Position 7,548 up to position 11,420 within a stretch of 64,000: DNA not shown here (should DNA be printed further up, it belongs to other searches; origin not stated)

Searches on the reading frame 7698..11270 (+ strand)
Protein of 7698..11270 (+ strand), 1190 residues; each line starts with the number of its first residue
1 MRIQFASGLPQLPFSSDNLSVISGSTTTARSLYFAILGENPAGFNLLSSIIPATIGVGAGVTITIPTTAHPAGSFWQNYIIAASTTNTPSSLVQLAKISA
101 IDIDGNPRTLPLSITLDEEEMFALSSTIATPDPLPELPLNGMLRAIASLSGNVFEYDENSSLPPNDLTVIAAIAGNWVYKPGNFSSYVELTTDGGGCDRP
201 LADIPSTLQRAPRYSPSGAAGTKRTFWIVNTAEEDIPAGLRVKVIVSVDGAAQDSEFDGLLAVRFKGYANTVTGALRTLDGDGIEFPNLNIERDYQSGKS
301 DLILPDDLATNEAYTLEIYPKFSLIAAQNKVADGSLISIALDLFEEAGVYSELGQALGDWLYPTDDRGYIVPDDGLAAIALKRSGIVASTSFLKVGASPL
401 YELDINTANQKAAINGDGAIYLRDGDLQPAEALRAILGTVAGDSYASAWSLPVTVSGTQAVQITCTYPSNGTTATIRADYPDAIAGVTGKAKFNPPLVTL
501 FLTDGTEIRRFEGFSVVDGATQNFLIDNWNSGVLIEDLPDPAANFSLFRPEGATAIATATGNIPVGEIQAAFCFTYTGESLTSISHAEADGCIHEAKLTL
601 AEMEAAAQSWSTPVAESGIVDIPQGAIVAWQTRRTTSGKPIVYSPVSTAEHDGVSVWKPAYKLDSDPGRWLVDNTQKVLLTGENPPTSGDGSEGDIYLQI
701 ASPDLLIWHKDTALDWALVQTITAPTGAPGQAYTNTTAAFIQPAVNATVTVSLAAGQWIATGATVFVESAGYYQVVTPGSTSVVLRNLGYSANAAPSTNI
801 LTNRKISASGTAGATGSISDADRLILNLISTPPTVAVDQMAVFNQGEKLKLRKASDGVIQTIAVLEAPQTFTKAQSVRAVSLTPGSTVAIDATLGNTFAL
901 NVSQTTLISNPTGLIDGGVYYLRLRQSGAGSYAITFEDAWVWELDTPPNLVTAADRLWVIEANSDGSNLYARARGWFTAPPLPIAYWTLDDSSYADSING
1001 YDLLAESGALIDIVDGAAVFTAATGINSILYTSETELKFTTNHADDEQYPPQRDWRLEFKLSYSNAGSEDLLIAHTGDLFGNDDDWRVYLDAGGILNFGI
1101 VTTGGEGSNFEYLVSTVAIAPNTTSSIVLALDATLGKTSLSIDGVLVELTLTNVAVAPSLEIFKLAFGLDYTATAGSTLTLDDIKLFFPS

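Call 11: search_protein_families(library=pfam, proteins=[window:7698-11270:+], max_evalue=0.01)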
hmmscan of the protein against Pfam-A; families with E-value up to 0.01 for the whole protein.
window:7698-11270:+ (1190 aa): 1 family
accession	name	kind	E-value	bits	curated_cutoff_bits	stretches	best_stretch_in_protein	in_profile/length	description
PF01883.24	FeS_assembly_P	-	0.0048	17.6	23.5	0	86-117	14-43/73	Iron-sulfur cluster assembly protein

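Call 14: search_protein_families(library=ncbifam, proteins=[window:7698-11270:+], max_evalue=0.05)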
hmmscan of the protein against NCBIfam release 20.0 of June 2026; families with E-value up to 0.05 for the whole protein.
window:7698-11270:+ (1190 aa): 0 families

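Call 35: search_protein_families(library=phrogs, proteins=[window:7698-11270:+], max_evalue=0.001)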
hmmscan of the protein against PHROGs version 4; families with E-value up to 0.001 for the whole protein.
window:7698-11270:+ (1190 aa): 1 family
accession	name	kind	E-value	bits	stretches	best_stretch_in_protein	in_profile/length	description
phrog_31840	-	unknown function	8.2e-124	415.6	3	1-614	2-631/1321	-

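Call 94: search_dna_similar(query=window:7698-11270:+, collection=phages, mode=protein, max_evalue=1e-10, max_rows=8)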
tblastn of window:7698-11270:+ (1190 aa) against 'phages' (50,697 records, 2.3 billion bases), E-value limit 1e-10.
Records with a match: 12; places in all: 21; records where one place covers at least 80% of the query: 0.
Best place of each record, by identity: <60% 12.
By first word of the organism name: Nodularia 9; Planktothrix 2; Aphanizomenon 1.
By host as written in the record: Nodularia spumigena KAC65 4; Nodularia spumigena kac68 3; Nodularia sp. AV2 2; Planktothrix agardhii HAB637 2; Aphanizomenon flos-aquae 1.
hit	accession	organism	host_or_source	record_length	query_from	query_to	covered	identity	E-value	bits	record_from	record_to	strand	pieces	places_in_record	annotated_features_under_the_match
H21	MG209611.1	Aphanizomenon phage vB_AphaS-CL131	Aphanizomenon flos-aquae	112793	1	859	67%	31.3%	1e-50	288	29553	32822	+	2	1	hypothetical protein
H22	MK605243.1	Nodularia phage vB_NspS-kac65v161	Nodularia spumigena KAC65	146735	17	800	66%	31.2%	2e-72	272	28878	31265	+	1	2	hypothetical protein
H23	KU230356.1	Nodularia phage vB_NpeS-2AV2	Nodularia sp. AV2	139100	17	800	66%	31.2%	2e-72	272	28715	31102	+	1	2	hypothetical protein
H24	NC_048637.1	Nodularia phage vB_NpeS-2AV2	Nodularia sp. AV2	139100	17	800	66%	31.2%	2e-72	272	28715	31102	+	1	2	hypothetical protein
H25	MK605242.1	Nodularia phage vB_NspS-kac65v151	Nodularia spumigena KAC65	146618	17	800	66%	31.2%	4e-72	271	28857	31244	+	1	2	hypothetical protein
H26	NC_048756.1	Nodularia phage vB_NspS-kac65v151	Nodularia spumigena KAC65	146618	17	800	66%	31.2%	4e-72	271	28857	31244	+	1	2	hypothetical protein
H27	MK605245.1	Nodularia phage vB_NspS-kac68v161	Nodularia spumigena kac68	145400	17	808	67%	30.8%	2e-75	281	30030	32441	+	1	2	hypothetical protein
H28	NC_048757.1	Nodularia phage vB_NspS-kac68v161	Nodularia spumigena kac68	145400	17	808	67%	30.8%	2e-75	281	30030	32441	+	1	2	hypothetical protein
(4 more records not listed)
